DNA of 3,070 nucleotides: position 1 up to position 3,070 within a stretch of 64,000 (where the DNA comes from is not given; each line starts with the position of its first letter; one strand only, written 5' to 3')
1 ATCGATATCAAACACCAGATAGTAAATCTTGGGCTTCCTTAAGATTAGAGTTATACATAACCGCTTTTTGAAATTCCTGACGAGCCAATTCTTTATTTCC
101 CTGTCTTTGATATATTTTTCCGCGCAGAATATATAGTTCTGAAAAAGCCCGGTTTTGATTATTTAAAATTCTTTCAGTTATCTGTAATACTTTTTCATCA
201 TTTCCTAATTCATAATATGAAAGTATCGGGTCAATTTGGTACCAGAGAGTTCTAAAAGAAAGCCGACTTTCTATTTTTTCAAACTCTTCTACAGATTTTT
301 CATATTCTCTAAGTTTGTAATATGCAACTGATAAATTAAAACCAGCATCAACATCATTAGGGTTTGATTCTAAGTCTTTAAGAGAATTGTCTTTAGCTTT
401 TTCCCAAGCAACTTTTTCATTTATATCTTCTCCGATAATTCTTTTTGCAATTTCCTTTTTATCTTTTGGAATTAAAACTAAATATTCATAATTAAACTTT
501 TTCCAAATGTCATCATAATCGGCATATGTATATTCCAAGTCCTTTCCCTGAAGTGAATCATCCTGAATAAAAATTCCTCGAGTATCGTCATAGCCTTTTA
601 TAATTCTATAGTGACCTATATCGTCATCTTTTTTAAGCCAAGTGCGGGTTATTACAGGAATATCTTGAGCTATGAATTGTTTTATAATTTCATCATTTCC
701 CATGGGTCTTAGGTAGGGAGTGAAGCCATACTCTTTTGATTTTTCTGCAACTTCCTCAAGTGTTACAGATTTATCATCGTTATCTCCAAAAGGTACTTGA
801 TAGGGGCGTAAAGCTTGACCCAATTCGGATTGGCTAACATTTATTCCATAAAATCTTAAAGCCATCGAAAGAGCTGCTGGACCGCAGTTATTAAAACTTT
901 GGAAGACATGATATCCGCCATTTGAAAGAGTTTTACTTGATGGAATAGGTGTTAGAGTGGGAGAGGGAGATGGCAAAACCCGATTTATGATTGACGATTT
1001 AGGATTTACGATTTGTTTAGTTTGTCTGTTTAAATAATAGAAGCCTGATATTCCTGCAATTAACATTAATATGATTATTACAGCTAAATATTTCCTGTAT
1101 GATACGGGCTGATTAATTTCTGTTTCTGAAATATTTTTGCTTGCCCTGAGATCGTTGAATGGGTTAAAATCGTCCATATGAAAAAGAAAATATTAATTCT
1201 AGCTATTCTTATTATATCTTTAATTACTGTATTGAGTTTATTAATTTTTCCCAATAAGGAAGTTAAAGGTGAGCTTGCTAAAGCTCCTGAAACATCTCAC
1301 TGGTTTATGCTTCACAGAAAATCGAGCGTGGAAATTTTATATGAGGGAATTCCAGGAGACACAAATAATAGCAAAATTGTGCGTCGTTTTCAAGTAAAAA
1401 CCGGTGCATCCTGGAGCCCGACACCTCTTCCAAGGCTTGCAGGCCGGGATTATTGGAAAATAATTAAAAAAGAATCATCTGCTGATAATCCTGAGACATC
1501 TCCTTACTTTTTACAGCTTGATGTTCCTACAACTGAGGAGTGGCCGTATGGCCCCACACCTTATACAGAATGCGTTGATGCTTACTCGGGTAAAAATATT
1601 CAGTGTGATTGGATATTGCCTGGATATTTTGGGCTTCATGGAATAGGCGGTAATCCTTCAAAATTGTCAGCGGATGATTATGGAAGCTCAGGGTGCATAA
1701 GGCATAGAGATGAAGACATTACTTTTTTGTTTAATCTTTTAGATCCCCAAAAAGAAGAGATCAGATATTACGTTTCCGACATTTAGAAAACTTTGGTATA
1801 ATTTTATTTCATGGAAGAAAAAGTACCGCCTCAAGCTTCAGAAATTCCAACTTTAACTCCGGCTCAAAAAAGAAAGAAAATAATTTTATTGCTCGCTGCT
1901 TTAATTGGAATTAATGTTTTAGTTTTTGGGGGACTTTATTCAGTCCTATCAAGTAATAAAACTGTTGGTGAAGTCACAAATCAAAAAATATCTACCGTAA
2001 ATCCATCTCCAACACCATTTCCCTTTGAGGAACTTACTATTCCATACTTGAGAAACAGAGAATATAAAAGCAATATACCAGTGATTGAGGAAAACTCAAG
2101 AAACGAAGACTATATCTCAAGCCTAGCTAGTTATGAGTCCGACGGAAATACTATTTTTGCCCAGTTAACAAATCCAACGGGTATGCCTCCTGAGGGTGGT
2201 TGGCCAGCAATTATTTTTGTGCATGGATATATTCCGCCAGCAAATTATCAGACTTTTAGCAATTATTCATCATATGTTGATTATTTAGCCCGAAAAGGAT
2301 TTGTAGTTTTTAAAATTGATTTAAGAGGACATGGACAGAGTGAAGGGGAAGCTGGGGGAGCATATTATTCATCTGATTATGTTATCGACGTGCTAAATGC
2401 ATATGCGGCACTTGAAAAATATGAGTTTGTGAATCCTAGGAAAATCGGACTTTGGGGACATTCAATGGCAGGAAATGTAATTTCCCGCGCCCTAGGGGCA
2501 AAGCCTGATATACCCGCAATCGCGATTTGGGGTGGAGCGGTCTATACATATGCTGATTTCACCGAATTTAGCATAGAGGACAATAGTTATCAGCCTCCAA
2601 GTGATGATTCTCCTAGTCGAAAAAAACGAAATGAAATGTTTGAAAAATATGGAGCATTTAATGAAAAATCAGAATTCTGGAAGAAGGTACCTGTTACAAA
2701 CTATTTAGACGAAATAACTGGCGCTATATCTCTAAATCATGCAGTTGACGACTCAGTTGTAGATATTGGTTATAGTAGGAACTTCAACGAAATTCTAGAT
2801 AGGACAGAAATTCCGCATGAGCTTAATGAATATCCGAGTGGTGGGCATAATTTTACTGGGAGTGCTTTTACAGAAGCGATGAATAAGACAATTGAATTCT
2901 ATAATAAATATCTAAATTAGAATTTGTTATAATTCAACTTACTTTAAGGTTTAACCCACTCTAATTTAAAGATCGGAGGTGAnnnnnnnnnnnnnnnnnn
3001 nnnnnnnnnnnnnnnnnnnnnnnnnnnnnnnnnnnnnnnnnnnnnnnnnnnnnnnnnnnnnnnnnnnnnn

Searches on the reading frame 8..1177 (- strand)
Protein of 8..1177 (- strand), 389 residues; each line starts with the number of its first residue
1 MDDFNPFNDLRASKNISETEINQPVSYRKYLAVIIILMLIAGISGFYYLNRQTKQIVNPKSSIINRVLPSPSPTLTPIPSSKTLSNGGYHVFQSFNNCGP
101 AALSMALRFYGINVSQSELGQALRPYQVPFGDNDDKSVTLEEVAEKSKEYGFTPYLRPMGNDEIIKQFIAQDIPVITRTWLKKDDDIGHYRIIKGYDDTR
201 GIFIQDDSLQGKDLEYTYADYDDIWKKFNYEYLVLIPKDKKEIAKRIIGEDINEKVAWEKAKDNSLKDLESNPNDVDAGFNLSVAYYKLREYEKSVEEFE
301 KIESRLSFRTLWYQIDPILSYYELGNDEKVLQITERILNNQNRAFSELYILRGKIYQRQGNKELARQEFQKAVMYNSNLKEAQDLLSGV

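Call 57: search_protein_families(library=pfam, proteins=[window:8-1177:-], max_evalue=0.0001)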
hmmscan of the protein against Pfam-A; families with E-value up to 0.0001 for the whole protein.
window:8-1177:- (389 aa): 5 families
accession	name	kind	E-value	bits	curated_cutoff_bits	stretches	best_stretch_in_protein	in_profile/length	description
PF13529.12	Peptidase_C39_2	-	1.4e-11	45.6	24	1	93-206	8-140/143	Peptidase_C39 like family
PF07719.23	TPR_2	-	5.3e-10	39.1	27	0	347-378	2-33/34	Tetratricopeptide repeat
PF13181.12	TPR_8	-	4.7e-08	33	25.7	0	347-378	2-33/34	Tetratricopeptide repeat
PF03412.21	Peptidase_C39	-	2.7e-06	27.7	22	1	95-226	10-122/133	Peptidase C39 family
PF13174.12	TPR_6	-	6.3e-05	23.8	26.3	0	352-372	6-26/33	Tetratricopeptide repeat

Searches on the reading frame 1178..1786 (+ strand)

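Call 3: search_protein_families(library=pfam, proteins=[window:1178-1786:+], max_evalue=0.01)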
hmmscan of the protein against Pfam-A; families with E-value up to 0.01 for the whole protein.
window:1178-1786:+ (202 aa): 1 family
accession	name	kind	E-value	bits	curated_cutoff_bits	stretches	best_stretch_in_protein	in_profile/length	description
PF03734.19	YkuD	-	2.3e-06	28.7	23.4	1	64-190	19-140/146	L,D-transpeptidase catalytic domain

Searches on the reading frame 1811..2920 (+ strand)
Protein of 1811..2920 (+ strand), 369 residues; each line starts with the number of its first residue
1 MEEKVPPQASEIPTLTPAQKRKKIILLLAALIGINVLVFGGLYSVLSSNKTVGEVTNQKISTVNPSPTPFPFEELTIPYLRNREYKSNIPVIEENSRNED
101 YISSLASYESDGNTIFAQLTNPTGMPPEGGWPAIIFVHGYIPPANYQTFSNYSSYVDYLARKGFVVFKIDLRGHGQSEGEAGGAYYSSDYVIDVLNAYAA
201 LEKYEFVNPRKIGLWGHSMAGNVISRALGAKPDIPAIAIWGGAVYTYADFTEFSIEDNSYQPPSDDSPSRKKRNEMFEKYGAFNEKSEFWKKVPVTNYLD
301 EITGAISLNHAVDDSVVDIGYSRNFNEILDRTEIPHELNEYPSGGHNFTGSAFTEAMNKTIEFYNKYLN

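Call 3: search_protein_families(library=pfam, proteins=[window:1811-2920:+], max_evalue=0.01)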
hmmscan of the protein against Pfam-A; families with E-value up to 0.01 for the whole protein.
window:1811-2920:+ (369 aa): 7 families
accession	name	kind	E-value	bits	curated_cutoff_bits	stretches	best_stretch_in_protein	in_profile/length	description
PF12146.15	Hydrolase_4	-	1.6e-15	57.5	27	1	133-244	6-111/239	Serine aminopeptidase, S33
PF00326.27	Peptidase_S9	-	2.3e-12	47.3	22.6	1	152-369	3-211/213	Prolyl oligopeptidase family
PF00561.26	Abhydrolase_1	-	1.6e-11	44.8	25.8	1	132-239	1-99/245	alpha/beta hydrolase fold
PF12697.13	Abhydrolase_6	-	2.1e-08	35.6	26.3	1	134-235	1-85/217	Alpha/beta hydrolase family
PF02129.25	Peptidase_S15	-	1.4e-07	31.9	23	1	111-242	1-128/262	X-Pro dipeptidyl-peptidase (S15 family)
PF01738.24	DLH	-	0.0001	22.4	21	0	297-350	137-190/217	Dienelactone hydrolase family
PF20434.5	BD-FAE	-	0.00019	21.5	26.8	1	131-328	13-214/215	BD-FAE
